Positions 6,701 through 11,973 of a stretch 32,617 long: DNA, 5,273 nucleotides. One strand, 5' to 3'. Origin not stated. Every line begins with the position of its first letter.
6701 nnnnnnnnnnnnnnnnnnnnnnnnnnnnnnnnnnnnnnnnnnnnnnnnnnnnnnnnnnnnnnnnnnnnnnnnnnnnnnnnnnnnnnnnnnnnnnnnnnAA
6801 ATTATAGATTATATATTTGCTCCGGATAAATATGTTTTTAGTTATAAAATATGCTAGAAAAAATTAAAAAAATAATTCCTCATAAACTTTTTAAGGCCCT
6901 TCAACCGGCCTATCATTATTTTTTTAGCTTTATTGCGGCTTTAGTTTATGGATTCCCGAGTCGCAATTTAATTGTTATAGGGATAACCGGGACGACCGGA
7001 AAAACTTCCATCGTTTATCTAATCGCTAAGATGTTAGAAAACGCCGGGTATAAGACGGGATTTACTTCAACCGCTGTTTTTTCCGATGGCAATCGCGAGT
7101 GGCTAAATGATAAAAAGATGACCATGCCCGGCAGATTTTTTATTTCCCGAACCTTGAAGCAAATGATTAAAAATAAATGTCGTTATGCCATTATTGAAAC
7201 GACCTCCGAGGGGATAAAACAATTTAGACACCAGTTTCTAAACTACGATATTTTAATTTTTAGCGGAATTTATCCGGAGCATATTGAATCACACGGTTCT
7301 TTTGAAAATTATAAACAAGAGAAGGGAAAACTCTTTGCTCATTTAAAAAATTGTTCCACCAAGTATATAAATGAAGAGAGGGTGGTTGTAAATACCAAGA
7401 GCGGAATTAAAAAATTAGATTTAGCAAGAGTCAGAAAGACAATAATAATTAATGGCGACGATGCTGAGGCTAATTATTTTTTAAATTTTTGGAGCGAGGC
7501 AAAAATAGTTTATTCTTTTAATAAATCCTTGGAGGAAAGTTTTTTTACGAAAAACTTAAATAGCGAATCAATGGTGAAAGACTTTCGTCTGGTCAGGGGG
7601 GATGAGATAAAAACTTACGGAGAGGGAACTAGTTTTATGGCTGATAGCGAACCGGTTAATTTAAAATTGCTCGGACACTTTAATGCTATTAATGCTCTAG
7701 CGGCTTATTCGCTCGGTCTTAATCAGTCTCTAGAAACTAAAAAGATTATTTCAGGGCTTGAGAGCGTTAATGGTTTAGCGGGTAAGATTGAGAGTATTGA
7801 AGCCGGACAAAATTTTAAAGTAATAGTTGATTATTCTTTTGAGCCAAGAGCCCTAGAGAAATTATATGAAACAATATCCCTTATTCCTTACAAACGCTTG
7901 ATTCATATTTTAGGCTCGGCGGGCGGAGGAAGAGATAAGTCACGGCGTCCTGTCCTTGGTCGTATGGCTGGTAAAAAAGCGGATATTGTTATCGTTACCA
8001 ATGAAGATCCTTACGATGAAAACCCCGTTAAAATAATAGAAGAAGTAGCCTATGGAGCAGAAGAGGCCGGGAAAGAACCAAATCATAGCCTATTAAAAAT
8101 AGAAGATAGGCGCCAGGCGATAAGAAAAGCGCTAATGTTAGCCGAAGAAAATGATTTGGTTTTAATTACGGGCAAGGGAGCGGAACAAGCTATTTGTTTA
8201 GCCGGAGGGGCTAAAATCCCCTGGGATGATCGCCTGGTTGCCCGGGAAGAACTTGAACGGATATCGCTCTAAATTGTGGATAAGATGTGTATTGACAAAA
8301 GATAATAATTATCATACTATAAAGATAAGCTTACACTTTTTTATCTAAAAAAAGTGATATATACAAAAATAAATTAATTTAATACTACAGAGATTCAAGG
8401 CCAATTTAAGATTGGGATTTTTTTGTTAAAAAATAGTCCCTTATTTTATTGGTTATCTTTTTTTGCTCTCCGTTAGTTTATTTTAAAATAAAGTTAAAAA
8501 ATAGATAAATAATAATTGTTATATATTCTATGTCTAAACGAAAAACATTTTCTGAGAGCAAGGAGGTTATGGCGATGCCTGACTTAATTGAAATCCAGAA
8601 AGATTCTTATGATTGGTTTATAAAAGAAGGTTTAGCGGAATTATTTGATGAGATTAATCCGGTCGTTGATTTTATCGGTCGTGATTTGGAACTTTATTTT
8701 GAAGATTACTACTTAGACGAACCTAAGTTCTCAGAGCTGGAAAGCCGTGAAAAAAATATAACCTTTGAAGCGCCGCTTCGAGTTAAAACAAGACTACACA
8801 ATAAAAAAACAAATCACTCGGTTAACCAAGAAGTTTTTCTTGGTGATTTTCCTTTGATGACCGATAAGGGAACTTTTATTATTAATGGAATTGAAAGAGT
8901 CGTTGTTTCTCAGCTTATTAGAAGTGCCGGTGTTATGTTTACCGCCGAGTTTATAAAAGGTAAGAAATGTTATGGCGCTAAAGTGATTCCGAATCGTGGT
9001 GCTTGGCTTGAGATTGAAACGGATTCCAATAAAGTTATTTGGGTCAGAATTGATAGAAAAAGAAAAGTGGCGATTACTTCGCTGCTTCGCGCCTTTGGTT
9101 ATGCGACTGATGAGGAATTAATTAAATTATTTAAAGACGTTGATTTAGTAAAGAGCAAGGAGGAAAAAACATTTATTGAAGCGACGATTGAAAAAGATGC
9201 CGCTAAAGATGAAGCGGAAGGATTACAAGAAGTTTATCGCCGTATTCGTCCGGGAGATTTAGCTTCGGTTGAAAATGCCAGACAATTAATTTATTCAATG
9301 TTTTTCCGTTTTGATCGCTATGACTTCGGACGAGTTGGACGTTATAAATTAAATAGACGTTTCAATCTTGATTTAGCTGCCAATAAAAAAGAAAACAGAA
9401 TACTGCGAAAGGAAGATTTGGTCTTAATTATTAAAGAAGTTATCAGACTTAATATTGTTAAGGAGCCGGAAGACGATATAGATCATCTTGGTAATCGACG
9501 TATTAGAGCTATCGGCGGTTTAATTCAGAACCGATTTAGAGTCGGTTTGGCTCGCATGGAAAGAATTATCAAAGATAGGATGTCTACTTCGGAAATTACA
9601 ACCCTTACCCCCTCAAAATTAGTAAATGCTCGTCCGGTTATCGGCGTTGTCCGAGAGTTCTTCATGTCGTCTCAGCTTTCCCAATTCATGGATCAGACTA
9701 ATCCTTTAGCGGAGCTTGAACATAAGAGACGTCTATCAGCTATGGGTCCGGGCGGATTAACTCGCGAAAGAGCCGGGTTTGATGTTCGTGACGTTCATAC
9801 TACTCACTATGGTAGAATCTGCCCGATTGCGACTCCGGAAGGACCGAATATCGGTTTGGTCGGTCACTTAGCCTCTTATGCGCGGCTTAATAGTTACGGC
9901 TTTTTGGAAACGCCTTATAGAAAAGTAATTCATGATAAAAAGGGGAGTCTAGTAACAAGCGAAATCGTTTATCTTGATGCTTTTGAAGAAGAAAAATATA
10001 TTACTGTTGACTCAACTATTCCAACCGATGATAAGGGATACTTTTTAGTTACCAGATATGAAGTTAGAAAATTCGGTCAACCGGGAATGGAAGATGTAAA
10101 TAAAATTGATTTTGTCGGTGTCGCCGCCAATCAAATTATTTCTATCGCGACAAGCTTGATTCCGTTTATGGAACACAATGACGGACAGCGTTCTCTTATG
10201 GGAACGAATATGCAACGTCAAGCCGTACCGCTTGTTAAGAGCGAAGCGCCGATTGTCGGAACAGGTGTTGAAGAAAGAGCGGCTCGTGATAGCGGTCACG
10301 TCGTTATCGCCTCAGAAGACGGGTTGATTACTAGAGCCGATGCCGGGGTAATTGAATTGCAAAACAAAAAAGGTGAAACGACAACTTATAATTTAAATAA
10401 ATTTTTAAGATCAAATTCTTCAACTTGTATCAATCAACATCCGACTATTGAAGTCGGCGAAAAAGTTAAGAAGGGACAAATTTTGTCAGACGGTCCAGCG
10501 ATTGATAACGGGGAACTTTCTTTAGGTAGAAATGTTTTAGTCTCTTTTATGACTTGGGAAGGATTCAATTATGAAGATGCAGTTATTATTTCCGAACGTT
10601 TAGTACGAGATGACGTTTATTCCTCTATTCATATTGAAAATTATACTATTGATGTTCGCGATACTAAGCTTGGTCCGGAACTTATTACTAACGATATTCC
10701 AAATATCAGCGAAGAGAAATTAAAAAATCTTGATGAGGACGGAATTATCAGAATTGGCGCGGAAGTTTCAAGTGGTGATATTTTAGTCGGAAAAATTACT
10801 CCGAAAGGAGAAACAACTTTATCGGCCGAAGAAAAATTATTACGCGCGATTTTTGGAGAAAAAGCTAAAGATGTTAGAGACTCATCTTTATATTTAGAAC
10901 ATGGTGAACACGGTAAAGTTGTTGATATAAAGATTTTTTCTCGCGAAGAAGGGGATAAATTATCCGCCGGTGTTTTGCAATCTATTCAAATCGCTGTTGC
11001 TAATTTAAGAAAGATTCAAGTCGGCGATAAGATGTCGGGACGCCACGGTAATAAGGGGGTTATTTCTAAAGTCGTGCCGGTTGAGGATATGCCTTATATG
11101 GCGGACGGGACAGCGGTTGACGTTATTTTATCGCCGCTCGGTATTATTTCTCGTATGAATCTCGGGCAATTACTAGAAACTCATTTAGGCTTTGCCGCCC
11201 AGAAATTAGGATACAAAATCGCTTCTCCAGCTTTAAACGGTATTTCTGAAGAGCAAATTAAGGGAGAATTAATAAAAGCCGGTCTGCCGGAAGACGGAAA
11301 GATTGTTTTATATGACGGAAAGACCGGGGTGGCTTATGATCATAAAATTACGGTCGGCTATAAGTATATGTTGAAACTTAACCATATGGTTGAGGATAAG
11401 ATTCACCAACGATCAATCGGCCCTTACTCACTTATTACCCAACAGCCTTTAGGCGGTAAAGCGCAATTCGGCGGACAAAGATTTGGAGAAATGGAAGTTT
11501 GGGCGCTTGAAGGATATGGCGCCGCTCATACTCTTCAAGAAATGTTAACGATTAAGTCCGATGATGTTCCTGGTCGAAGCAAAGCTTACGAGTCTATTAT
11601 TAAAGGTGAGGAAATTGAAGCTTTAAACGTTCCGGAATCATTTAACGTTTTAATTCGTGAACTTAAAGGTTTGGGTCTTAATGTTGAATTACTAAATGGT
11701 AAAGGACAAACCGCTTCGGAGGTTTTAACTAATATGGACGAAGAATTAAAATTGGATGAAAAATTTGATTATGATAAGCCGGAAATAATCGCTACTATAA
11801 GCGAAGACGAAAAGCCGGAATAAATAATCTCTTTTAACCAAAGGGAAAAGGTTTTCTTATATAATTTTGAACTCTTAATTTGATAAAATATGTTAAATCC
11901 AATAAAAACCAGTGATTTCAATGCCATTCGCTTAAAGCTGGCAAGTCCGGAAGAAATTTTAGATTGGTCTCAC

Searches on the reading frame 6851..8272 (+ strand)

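Call 55: search_protein_families(library=pfam, proteins=[window:6851-8272:+], max_evalue=0.001)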
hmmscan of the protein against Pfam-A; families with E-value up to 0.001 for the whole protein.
window:6851-8272:+ (473 aa): 2 families
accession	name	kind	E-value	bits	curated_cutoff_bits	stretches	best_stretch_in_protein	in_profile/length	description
PF08245.18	Mur_ligase_M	-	4.2e-31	108.9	24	2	45-178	1-126/200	Mur ligase middle domain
PF02875.26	Mur_ligase_C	-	2.6e-20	74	28.4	1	316-443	6-127/127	Mur ligase, glutamate ligase domain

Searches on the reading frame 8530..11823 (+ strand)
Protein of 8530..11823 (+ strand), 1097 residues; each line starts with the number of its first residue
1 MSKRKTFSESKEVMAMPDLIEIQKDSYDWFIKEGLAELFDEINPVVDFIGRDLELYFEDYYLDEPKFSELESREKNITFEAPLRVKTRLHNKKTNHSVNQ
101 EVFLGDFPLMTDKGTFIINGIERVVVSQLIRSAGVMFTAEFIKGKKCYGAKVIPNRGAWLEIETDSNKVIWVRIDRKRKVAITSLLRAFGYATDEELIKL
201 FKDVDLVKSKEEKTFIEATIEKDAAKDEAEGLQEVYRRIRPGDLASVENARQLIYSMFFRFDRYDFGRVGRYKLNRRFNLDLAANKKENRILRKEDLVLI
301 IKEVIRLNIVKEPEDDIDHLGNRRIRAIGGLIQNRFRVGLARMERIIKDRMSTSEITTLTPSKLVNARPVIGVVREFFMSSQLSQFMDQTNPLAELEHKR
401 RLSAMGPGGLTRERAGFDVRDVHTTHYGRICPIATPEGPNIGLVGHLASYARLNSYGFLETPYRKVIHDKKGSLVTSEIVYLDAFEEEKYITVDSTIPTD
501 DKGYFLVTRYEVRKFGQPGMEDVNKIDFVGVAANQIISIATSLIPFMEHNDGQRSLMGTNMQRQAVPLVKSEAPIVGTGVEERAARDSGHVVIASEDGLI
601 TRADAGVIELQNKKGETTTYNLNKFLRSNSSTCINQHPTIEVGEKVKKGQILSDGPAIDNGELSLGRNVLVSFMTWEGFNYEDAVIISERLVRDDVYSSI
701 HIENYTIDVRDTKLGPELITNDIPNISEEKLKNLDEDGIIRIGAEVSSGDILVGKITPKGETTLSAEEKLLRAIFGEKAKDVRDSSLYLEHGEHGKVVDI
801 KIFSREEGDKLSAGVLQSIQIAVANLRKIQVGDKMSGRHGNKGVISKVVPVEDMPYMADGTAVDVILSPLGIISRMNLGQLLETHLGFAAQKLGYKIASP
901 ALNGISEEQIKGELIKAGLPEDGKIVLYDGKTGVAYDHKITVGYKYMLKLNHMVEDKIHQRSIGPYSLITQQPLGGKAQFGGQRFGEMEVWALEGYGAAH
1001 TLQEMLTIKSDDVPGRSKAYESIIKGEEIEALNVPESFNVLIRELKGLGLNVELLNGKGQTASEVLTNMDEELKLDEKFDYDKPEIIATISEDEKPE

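Call 70: search_protein_families(library=pfam, proteins=[window:8530-11823:+], max_evalue=0.00001)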
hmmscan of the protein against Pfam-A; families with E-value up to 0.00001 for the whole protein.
window:8530-11823:+ (1097 aa): 6 families
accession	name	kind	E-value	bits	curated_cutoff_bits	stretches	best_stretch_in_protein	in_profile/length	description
PF00562.33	RNA_pol_Rpb2_6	-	1.8e-127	426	23.4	1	595-979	3-373/373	RNA polymerase Rpb2, domain 6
PF04561.19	RNA_pol_Rpb2_2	-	2.3e-30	106.1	21.7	1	132-326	2-190/190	RNA polymerase Rpb2, domain 2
PF04565.21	RNA_pol_Rpb2_3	-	3.6e-28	98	21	1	385-452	1-67/68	RNA polymerase Rpb2, domain 3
PF04560.25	RNA_pol_Rpb2_7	-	2.2e-26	92.5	32.1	1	981-1055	1-85/87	RNA polymerase Rpb2, domain 7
PF04563.20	RNA_pol_Rpb2_1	-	2.2e-19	70.2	28.2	1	19-370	2-201/203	RNA polymerase beta subunit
PF10385.14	RNA_pol_Rpb2_45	-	9.2e-12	45.3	28.2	1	463-532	1-66/66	RNA polymerase beta subunit external 1 domain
